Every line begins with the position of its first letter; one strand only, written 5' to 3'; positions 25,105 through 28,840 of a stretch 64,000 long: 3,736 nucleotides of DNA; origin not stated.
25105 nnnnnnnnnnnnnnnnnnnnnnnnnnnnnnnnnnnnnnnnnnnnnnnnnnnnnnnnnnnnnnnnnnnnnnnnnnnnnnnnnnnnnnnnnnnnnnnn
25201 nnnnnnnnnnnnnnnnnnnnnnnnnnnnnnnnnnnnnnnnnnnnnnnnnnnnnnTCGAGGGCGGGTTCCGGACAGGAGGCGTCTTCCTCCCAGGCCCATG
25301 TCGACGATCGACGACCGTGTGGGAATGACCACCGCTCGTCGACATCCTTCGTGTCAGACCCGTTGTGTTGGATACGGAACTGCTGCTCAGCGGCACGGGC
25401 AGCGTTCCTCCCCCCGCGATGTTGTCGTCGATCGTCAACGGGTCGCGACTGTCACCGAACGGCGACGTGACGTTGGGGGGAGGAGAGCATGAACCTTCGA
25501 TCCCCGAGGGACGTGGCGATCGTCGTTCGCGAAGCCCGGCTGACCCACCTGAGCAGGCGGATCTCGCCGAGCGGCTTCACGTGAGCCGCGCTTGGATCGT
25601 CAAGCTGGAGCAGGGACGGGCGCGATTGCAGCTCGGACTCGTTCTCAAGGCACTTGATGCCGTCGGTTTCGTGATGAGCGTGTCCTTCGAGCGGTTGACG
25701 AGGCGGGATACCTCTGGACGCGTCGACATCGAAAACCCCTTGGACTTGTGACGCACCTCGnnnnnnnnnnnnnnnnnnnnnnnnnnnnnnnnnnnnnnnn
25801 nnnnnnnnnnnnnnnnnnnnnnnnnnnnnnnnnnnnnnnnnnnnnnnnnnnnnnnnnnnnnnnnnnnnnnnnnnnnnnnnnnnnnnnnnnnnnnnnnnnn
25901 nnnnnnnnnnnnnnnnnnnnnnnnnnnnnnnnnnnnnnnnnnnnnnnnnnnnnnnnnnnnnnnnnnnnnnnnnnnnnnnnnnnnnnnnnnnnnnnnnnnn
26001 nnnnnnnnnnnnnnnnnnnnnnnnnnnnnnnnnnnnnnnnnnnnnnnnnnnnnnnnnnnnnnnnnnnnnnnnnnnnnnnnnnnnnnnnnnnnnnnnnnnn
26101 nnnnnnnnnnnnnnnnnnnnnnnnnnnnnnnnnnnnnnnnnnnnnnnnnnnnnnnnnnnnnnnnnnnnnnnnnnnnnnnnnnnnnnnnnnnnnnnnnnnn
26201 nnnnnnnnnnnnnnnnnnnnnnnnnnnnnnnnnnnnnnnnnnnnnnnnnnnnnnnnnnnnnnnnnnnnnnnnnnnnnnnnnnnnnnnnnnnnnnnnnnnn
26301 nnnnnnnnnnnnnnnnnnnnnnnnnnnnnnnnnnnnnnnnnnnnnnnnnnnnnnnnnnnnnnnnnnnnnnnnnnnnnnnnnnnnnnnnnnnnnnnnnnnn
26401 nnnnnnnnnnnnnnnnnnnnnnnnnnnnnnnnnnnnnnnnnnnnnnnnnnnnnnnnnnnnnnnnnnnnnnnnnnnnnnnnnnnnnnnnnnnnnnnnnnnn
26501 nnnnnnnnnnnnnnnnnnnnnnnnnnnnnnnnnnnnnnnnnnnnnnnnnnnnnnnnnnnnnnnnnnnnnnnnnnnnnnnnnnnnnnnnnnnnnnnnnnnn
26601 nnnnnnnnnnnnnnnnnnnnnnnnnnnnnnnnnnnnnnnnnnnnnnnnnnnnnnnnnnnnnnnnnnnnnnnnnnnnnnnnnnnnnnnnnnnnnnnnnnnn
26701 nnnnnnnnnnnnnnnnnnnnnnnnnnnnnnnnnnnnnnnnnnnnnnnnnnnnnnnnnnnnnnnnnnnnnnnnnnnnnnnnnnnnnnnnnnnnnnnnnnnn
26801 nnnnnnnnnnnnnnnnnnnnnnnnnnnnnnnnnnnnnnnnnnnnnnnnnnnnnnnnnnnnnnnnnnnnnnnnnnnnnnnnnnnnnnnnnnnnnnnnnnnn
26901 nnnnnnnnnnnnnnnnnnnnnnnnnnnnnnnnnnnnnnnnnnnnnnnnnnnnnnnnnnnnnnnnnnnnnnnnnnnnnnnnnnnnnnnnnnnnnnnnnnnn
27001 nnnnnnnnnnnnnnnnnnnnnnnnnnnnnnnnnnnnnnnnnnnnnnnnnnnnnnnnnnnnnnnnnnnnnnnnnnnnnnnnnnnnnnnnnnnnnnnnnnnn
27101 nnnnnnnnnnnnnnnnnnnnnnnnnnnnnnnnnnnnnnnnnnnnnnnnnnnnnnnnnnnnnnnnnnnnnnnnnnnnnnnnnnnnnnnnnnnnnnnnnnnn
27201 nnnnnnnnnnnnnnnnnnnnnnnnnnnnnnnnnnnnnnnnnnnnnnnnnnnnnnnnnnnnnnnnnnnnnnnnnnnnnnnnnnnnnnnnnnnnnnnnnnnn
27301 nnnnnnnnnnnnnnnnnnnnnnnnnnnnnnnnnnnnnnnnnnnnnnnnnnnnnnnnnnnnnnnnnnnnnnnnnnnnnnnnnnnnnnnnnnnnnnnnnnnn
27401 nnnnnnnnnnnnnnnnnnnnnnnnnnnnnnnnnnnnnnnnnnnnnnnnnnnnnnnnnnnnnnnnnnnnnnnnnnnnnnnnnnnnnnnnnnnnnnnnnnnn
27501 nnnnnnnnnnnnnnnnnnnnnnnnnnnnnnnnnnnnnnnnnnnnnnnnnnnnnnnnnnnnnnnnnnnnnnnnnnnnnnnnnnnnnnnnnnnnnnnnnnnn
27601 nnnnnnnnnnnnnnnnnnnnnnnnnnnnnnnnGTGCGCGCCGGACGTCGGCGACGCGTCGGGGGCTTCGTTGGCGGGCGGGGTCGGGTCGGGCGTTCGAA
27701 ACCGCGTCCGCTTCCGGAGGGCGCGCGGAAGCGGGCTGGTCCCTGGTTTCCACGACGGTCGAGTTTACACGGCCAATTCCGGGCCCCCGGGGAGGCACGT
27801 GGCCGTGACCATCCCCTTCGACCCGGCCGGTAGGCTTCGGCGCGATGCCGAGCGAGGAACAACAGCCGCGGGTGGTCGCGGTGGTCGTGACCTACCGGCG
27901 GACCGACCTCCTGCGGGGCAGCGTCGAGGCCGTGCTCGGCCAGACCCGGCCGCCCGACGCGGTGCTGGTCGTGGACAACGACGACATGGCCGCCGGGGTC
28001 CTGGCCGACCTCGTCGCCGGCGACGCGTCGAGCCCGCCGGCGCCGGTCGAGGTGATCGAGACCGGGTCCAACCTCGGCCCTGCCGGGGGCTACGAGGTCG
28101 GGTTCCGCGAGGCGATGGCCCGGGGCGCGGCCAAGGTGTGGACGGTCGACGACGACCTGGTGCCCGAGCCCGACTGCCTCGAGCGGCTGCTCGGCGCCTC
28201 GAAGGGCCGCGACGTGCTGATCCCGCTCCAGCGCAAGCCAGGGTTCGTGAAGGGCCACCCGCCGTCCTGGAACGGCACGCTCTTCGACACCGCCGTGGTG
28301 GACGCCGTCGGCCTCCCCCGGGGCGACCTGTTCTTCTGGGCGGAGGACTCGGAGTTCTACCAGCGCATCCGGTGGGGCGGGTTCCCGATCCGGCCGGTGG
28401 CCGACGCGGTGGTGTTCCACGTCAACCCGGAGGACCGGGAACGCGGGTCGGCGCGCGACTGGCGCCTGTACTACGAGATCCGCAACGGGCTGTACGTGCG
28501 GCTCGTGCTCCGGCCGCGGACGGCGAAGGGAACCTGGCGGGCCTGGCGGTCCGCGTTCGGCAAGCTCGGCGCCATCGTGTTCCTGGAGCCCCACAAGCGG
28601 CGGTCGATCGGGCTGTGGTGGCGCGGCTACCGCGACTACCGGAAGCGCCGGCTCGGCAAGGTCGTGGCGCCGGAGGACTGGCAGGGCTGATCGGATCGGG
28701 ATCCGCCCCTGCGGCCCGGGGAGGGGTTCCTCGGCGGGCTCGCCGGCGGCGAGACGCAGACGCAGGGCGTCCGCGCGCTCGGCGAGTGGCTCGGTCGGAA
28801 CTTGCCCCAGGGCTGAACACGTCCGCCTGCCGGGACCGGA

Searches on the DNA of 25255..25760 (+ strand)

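Call 72: search_dna_similar(query=window:25255-25760:+, collection=plasmids, mode=distant, max_rows=10)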
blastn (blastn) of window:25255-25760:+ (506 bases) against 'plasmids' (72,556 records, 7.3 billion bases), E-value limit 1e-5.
No match.

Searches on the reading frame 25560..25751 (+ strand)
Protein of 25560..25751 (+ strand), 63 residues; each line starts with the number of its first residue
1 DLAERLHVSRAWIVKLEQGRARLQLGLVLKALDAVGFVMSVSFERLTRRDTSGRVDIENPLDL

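Call 19: search_protein_families(library=pfam, proteins=[window:25560-25751:+], max_evalue=0.01)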
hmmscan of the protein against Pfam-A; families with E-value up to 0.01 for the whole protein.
window:25560-25751:+ (63 aa): 1 family
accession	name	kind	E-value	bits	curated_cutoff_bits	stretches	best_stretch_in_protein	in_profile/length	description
PF13560.12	HTH_31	-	1.1e-06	29.3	27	1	1-37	19-56/64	Helix-turn-helix domain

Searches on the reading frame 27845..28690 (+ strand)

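Call 84: search_protein_families(library=pfam, proteins=[window:27845-28690:+], max_evalue=0.0001)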
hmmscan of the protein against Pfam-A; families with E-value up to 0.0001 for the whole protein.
window:27845-28690:+ (281 aa): 2 families
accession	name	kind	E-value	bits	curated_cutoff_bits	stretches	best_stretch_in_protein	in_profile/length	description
PF00535.33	Glycos_transf_2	-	1.1e-12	48.6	23.3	1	13-121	3-105/168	Glycosyl transferase family 2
PF13641.12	Glyco_tranf_2_3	-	1.4e-09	38.8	27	1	8-116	1-108/230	Glycosyltransferase like family 2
